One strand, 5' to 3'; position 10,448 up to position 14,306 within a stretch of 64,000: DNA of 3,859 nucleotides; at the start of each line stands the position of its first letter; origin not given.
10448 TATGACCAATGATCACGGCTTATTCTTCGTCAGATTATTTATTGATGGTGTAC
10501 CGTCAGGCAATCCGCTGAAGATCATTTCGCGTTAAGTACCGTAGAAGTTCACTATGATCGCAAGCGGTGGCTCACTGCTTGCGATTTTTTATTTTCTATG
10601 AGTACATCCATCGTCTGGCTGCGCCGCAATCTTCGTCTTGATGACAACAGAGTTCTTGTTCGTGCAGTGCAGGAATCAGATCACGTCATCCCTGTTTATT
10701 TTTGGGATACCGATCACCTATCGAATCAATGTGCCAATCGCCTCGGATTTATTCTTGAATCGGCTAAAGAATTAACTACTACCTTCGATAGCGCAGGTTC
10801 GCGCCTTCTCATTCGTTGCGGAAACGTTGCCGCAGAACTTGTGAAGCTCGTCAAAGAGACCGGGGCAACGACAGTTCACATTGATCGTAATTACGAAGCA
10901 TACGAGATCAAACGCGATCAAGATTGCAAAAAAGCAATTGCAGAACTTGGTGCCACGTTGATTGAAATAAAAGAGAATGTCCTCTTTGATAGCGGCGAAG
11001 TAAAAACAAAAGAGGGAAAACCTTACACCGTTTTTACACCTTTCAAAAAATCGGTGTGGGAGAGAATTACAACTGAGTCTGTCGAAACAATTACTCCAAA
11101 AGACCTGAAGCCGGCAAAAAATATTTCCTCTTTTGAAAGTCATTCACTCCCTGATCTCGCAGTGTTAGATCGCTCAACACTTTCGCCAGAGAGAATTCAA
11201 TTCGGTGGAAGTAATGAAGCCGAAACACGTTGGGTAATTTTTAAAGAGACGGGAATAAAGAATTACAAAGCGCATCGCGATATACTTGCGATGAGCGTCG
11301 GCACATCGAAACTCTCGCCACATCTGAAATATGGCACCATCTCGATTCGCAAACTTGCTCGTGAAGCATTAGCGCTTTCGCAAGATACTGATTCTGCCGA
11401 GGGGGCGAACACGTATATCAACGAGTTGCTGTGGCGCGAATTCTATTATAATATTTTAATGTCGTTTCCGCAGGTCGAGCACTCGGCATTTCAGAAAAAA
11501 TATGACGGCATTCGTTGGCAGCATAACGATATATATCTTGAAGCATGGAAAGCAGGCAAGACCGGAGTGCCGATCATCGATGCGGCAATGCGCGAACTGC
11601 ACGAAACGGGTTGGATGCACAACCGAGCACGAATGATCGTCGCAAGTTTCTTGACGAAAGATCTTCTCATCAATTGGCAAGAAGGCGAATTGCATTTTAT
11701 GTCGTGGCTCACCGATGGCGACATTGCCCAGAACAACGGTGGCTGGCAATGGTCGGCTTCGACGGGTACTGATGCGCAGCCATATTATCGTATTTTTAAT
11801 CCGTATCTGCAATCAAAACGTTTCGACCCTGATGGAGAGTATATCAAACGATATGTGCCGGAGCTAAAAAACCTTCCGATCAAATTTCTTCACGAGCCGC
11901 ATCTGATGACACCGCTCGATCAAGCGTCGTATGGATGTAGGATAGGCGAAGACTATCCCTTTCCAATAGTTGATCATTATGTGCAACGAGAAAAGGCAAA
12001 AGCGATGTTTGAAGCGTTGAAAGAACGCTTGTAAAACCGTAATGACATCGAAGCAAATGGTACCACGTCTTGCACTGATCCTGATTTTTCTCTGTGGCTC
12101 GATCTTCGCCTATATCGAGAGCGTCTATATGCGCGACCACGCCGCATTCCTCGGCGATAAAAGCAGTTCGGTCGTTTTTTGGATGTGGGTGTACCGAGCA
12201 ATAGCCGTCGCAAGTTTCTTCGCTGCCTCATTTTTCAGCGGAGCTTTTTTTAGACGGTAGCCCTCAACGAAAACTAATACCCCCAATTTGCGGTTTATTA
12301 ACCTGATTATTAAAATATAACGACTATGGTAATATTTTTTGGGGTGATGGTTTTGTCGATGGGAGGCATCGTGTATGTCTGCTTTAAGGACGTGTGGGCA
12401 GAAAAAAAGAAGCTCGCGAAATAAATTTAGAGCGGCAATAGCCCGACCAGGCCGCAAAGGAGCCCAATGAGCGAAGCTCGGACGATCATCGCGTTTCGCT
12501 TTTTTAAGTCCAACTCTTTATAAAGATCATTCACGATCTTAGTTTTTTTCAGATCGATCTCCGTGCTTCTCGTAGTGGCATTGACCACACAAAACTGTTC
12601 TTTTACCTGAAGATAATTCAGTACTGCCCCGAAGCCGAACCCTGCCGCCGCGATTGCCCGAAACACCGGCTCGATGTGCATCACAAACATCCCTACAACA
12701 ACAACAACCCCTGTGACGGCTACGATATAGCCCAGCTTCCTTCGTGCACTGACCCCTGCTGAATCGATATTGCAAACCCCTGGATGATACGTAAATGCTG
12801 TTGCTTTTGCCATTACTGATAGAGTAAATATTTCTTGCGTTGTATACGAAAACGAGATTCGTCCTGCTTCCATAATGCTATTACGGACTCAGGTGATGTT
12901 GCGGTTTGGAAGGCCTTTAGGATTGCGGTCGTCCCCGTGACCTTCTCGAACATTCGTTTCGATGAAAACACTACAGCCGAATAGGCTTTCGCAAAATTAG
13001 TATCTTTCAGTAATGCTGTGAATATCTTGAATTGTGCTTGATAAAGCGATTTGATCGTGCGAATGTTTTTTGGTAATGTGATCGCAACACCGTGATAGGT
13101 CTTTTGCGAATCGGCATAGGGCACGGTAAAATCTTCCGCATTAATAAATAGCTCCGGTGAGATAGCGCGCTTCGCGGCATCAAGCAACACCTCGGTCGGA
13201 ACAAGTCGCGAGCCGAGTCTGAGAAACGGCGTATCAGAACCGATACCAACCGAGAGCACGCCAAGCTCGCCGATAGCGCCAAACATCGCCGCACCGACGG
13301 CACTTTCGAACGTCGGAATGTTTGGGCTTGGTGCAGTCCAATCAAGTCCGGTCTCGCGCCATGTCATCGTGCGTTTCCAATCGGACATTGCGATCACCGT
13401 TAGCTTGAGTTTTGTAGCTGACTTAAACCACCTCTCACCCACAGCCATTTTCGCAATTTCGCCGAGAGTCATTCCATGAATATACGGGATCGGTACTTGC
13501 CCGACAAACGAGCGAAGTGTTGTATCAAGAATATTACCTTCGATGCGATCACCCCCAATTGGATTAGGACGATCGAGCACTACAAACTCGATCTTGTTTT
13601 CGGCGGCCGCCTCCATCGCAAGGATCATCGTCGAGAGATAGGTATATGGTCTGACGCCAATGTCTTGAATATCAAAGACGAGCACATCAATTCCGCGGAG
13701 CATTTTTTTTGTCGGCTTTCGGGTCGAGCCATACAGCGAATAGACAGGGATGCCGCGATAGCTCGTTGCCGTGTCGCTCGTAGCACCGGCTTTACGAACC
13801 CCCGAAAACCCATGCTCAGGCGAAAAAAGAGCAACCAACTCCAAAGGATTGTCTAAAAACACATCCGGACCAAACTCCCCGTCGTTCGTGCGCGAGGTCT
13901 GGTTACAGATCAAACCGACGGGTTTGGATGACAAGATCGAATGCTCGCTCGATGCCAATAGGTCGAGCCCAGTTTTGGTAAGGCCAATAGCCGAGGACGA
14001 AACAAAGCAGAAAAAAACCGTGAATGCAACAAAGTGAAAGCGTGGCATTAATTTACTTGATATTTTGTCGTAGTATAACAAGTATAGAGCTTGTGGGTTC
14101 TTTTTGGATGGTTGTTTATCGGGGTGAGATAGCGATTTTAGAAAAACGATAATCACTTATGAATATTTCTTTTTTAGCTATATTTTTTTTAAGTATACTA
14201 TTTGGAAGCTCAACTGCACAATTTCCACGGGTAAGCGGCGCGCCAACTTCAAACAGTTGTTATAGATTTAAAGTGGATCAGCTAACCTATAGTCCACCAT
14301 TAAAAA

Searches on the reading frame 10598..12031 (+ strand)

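Call 12: search_protein_families(library=pfam, proteins=[window:10598-12031:+], max_evalue=0.001)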
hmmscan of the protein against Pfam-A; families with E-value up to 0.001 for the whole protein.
window:10598-12031:+ (478 aa): 2 families
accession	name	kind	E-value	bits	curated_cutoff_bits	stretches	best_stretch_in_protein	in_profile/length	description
PF03441.19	FAD_binding_7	-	3.2e-87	291.6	27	1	274-472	2-202/203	FAD binding domain of DNA photolyase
PF00875.24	DNA_photolyase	-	8.7e-42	143.3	26.6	1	4-158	1-157/164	DNA photolyase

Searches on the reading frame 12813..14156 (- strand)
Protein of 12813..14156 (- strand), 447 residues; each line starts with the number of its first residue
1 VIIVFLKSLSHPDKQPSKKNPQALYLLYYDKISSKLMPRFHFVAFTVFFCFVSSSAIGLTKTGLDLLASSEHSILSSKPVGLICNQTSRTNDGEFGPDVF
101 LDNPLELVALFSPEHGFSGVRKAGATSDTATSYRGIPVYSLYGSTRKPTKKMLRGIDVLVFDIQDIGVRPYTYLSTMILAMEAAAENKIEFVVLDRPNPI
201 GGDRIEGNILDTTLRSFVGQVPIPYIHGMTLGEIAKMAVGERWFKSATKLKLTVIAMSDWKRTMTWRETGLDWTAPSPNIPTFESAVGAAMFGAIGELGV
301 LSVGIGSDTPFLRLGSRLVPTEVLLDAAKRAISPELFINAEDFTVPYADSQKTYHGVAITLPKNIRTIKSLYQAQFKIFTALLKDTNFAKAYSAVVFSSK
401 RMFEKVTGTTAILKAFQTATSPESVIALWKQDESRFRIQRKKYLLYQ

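Call 13: search_protein_families(library=pfam, proteins=[window:12813-14156:-], max_evalue=0.001)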
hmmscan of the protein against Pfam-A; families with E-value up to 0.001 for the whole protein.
window:12813-14156:- (447 aa): 2 families
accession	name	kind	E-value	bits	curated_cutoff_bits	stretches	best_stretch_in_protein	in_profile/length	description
PF07075.17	NamZ_N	-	6.4e-80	267.8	26.9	1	80-283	1-202/203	Exo-beta-N-acetylmuramidase NamZ, N-terminal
PF20732.2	NamZ_C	-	1.1e-15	59.2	25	1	299-446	12-152/152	Exo-beta-N-acetylmuramidase NamZ, C-terminal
